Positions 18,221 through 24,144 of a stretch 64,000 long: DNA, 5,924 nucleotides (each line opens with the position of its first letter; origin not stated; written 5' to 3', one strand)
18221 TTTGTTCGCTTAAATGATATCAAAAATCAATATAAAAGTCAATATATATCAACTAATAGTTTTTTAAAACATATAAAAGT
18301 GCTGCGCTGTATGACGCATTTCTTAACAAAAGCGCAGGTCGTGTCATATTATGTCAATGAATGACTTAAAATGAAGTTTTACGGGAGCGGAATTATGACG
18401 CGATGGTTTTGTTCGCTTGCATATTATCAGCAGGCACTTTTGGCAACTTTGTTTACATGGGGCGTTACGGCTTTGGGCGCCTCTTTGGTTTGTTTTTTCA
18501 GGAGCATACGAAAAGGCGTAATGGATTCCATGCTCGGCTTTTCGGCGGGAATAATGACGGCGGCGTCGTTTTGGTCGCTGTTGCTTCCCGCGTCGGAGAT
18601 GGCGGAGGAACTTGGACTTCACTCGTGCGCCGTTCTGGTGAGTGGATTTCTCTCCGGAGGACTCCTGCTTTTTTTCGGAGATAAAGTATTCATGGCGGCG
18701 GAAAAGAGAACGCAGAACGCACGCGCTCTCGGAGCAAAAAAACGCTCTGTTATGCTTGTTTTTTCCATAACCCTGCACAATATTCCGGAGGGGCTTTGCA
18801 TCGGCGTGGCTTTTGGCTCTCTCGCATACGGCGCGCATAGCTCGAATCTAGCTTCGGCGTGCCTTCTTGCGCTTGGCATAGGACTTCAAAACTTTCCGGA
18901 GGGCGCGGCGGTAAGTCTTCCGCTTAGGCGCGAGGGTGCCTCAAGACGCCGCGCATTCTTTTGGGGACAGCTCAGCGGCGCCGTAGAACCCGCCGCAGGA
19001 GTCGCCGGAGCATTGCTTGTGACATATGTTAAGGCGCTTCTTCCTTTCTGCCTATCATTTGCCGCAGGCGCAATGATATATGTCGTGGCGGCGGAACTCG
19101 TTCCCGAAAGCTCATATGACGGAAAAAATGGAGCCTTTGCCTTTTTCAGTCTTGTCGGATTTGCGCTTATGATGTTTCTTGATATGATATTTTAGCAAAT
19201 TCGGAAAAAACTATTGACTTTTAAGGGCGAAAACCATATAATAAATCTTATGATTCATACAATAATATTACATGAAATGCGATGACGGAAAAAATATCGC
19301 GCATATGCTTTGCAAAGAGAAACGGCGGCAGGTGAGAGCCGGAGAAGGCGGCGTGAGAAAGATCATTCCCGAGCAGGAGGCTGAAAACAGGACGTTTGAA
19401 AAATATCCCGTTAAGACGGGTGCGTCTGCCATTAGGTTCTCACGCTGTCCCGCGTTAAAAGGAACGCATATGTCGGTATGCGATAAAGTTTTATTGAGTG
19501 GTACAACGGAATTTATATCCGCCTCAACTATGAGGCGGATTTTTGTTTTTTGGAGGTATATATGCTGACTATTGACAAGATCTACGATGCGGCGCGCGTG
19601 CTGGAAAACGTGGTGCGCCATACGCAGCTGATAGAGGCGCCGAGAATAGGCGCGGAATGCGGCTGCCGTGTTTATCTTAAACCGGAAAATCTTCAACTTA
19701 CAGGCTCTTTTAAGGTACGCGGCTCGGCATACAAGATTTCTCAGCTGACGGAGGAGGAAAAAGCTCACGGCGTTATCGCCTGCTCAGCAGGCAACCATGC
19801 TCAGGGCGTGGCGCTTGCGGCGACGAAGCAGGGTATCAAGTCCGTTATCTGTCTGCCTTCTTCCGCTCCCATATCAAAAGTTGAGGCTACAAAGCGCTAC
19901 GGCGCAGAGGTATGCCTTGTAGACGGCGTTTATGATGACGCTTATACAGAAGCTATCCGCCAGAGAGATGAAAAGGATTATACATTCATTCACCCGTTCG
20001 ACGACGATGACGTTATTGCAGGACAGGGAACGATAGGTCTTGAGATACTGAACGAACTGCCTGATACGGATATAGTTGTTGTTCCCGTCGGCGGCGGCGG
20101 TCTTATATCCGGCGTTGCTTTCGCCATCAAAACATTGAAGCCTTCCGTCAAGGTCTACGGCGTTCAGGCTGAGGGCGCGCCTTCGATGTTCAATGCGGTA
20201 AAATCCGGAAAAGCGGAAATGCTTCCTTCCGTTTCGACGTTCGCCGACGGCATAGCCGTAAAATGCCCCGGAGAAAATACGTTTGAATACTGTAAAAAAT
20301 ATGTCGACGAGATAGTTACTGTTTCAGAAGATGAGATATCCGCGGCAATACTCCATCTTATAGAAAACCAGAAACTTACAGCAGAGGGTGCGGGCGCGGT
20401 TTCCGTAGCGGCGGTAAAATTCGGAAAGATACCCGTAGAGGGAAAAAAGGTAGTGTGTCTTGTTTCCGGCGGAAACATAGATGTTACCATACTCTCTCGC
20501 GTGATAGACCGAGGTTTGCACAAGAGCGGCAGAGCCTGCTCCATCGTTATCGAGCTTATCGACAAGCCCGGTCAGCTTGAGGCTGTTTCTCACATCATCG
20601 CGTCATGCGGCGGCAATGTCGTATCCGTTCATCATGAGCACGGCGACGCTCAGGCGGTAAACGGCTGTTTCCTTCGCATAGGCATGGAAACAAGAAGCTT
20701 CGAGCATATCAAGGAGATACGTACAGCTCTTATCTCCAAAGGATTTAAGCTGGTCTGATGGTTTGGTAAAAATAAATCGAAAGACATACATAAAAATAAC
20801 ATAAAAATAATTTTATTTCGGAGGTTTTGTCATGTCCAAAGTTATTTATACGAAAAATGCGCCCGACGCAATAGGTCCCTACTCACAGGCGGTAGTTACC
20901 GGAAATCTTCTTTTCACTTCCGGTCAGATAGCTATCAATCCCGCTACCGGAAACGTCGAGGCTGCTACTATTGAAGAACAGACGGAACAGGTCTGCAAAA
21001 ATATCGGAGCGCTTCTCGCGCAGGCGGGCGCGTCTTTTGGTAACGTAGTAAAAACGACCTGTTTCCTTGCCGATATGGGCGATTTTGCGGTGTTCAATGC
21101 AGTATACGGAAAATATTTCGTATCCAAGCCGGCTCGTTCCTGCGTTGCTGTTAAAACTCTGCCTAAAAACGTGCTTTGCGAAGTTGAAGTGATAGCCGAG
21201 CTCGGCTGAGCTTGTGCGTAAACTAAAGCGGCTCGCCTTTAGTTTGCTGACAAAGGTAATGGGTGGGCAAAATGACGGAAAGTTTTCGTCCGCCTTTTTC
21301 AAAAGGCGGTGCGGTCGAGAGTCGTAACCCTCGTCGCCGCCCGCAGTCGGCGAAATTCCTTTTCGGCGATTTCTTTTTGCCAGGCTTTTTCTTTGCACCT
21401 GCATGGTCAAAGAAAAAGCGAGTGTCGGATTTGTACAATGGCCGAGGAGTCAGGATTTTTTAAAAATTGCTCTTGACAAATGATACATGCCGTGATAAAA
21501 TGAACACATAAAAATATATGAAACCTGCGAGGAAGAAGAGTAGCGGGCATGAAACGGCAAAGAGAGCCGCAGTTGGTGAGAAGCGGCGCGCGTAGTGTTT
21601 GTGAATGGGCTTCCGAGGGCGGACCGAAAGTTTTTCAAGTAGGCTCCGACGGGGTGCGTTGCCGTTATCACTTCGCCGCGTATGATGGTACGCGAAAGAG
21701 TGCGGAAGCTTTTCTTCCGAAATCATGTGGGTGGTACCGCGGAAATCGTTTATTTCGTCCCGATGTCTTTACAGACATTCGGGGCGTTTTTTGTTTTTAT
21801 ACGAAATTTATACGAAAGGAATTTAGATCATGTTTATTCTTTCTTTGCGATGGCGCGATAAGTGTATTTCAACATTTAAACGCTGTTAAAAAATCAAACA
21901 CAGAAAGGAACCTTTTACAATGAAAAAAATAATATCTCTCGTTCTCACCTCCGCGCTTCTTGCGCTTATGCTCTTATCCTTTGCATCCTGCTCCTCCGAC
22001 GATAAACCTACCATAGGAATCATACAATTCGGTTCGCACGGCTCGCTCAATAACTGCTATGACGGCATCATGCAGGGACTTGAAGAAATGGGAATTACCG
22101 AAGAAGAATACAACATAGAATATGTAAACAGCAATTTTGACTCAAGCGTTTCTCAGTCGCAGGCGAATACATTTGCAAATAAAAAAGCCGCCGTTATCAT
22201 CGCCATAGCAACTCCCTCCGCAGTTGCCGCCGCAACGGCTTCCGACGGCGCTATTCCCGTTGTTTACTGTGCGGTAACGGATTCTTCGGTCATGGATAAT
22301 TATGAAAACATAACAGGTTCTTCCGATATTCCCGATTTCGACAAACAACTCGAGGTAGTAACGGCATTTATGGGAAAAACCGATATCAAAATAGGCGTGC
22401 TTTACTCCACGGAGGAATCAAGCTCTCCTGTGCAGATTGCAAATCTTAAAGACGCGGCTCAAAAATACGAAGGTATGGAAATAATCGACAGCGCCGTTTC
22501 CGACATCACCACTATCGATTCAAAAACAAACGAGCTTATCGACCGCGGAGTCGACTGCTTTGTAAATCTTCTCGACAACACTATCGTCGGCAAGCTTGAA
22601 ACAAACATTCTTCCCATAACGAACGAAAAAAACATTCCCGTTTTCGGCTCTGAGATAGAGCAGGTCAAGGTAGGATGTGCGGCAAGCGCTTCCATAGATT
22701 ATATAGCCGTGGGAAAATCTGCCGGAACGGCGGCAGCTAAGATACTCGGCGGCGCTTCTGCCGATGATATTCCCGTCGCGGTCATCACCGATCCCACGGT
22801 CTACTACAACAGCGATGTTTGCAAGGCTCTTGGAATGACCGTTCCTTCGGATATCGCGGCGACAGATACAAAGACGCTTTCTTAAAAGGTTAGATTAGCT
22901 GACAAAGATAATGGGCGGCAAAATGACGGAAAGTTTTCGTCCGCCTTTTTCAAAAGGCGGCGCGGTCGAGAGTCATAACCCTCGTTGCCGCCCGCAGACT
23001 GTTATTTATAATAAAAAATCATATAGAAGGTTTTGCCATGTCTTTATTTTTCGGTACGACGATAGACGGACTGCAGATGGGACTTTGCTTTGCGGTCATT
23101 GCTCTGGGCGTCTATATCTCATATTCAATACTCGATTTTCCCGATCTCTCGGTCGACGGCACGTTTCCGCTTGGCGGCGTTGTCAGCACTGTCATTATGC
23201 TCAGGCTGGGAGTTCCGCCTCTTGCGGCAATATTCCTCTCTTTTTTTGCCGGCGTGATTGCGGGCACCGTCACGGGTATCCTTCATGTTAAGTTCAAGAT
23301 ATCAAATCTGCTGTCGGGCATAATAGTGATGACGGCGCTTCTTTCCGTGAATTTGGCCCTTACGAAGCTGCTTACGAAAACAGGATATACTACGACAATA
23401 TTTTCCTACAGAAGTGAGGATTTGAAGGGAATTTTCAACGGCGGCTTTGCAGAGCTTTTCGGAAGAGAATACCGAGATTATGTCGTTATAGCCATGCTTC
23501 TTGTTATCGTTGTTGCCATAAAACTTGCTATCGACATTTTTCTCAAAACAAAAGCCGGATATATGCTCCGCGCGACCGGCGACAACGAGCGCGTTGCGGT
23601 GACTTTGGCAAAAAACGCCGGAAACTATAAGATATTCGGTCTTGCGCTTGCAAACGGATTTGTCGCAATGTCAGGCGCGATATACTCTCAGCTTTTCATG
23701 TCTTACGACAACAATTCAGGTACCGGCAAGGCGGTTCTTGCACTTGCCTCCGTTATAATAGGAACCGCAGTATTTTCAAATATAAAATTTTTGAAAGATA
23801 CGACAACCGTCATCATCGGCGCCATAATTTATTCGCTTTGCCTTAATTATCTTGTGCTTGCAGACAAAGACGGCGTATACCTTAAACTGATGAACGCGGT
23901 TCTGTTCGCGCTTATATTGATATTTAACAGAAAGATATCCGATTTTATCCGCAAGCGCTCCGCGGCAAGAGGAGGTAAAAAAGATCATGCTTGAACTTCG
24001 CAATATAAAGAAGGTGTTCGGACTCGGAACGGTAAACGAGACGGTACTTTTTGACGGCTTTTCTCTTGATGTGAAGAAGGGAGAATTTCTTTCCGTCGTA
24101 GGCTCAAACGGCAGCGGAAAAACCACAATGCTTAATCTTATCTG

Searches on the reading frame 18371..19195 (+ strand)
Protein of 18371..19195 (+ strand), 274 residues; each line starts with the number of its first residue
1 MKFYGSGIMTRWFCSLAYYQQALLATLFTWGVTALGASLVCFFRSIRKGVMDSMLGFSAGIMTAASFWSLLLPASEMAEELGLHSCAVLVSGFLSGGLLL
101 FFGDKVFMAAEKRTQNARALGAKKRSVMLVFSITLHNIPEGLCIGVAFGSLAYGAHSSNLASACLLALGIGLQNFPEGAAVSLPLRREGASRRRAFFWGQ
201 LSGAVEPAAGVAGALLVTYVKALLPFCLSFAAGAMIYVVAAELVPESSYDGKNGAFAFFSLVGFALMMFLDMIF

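Call 56: search_protein_families(library=ncbifam, proteins=[window:18371-19195:+], max_evalue=1e-10)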
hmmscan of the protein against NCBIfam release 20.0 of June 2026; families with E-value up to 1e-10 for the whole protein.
window:18371-19195:+ (274 aa): 1 family
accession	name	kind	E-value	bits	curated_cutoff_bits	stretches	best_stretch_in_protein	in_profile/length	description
NF003243.0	PRK04201.1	equivalog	1.3e-30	106.6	252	1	21-269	7-260/266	zinc transporter ZupT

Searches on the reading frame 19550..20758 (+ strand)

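Call 56: search_protein_families(library=ncbifam, proteins=[window:19550-20758:+], max_evalue=1e-10)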
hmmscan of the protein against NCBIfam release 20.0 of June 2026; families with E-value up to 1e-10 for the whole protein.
window:19550-20758:+ (402 aa): 34 families (the best 25 are shown)
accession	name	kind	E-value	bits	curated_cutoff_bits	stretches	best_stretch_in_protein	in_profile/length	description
TIGR01127.1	ilvA_1Cterm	equivalog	4.7e-139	463.6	378.75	1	25-401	1-378/380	threonine ammonia-lyase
NF005600.0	PRK07334.1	equivalog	5.7e-124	413.8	496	1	3-400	7-403/408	threonine ammonia-lyase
NF006389.0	PRK08638.1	equivalog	1e-108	363.2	453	1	5-322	8-327/333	bifunctional threonine ammonia-lyase/L-serine ammonia-lyase TdcB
NF006674.0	PRK09224.1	subfamily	1.5e-98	330.7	577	1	15-401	17-400/508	threonine ammonia-lyase IlvA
NF006390.0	PRK08639.1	equivalog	1.2e-97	327.6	421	1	5-346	6-351/418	threonine ammonia-lyase IlvA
TIGR01124.1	ilvA_2Cterm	equivalog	3.6e-94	316.1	411.3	1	15-401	9-392/499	threonine ammonia-lyase, biosynthetic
NF005680.0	PRK07476.1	equivalog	3.6e-92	308.8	413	1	5-321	4-322/326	hydroxyectoine utilization dehydratase EutB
NF009130.0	PRK12483.1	subfamily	1.2e-91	307.9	801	1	14-400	28-412/521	threonine ammonia-lyase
TIGR02079.1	THD1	equivalog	1.8e-91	307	440.55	1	10-345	2-342/410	threonine ammonia-lyase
NF005292.0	PRK06815.1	equivalog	2.7e-88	296.1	371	1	8-319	5-317/320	threonine/serine dehydratase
TIGR02991.1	ectoine_eutB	equivalog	2.9e-85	286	413.35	1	7-320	2-316/317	hydroxyectoine utilization dehydratase EutB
NF005454.0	PRK07048.1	equivalog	1e-81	274.6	452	1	4-319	5-320/324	threo-3-hydroxy-L-aspartate ammonia-lyase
NF006455.0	PRK08813.1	equivalog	1.6e-70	238.2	489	1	39-319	48-319/374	threonine dehydratase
NF006094.0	PRK08246.1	subfamily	1.2e-69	235.2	331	1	5-313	4-307/310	serine/threonine dehydratase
NF045641.2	BHydaspDhtseBhcB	equivalog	4.9e-65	219.7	550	1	7-314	3-309/312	beta-hydroxyaspartate dehydratase BhcB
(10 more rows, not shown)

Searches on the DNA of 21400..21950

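Call 51: search_rna_families(source=window, start=21400, end=21950, threshold=gathering, show_alignments=1)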
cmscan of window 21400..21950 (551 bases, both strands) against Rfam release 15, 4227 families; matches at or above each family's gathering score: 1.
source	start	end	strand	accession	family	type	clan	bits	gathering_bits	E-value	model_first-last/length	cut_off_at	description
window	21518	21765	+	RF00230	T-box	Cis-reg; leader;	-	100.8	93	4.1e-23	1-219/219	no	T-box leader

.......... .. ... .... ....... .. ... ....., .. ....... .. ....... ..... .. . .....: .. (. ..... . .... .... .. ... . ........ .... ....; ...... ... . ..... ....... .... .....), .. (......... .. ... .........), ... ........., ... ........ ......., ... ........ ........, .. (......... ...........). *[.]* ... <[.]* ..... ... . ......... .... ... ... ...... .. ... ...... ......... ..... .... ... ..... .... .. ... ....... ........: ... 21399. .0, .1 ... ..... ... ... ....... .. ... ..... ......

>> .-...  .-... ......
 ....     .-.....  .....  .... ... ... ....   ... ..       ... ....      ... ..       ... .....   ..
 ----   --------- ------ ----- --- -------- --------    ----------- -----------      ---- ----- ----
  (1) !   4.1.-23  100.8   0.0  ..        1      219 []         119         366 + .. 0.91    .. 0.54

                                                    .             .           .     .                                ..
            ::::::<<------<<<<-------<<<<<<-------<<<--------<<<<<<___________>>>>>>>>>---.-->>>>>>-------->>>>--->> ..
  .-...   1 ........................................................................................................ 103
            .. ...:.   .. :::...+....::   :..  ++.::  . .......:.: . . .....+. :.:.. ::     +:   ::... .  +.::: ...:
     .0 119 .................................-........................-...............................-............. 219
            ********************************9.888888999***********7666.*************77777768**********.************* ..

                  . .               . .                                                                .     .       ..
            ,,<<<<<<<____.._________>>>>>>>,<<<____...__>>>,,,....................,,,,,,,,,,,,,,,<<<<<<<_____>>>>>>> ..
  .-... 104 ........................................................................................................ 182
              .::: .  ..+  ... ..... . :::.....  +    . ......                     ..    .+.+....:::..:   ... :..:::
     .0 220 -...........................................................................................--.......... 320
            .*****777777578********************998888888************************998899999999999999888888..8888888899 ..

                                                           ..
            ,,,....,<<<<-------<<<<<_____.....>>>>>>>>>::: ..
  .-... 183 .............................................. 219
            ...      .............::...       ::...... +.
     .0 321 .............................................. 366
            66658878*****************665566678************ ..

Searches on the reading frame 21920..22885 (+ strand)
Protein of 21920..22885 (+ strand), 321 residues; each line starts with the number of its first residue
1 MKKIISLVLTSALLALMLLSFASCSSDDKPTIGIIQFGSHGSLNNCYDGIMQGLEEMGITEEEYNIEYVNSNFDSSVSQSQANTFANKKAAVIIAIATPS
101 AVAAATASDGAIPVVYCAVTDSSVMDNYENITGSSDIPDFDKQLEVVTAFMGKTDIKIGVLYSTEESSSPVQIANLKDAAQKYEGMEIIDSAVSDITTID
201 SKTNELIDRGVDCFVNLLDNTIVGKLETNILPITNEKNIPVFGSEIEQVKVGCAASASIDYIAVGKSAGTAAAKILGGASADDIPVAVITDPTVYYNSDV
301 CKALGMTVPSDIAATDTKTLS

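Call 8: search_protein_families(library=ncbifam, proteins=[window:21920-22885:+], max_evalue=0.00001)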
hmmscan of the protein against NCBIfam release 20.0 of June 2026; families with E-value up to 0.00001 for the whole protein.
window:21920-22885:+ (321 aa): 1 family
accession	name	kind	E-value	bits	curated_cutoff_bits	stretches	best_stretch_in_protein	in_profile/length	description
NF041285.1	ABC_SBP_TrpX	equivalog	1.4e-48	165.6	390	1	25-313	26-318/322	tryptophan ABC transporter substrate-binding protein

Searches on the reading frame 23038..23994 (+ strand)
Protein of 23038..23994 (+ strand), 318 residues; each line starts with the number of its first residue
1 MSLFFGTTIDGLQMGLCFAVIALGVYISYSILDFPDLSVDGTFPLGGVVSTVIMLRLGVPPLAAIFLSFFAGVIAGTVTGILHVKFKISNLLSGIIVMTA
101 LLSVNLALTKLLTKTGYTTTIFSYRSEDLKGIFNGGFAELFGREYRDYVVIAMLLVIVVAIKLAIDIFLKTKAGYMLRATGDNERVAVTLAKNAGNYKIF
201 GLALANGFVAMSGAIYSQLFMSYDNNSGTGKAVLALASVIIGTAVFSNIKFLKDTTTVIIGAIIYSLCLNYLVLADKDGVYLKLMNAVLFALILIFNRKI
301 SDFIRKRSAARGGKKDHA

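Call 8: search_protein_families(library=ncbifam, proteins=[window:23038-23994:+], max_evalue=0.00001)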
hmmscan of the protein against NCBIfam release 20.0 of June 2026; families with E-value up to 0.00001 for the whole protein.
window:23038-23994:+ (318 aa): 1 family
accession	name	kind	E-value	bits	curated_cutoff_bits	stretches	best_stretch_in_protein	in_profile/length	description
NF007067.0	PRK09512.1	equivalog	3.6e-09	36.3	398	1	16-297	54-317/321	ribose ABC transporter permease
